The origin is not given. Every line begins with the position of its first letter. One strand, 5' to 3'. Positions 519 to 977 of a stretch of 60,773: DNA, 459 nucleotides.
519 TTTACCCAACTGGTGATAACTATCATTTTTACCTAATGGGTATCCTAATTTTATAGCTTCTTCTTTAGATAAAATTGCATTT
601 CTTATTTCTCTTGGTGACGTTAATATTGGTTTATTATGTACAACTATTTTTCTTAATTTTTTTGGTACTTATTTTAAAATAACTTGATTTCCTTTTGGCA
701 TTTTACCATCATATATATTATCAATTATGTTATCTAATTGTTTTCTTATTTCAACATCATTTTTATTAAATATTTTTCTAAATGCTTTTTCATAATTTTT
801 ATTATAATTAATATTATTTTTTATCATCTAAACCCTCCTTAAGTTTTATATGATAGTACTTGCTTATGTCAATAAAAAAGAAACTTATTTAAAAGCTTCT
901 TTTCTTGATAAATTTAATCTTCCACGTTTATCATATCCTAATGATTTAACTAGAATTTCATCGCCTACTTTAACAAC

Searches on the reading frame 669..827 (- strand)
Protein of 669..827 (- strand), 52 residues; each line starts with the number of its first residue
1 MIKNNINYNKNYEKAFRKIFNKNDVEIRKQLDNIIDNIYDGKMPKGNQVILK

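Call 19: search_protein_families(library=pfam, proteins=[window:669-827:-], max_evalue=0.1)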
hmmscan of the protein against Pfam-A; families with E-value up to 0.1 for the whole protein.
window:669-827:- (52 aa): 2 families
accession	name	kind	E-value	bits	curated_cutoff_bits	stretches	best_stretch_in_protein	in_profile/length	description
PF07660.19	STN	-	0.026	14.8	28.4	0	3-35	15-47/52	Secretin and TonB N terminus short domain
PF11074.14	DUF2779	-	0.1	13.3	23.3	1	6-44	72-110/126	Domain of unknown function(DUF2779)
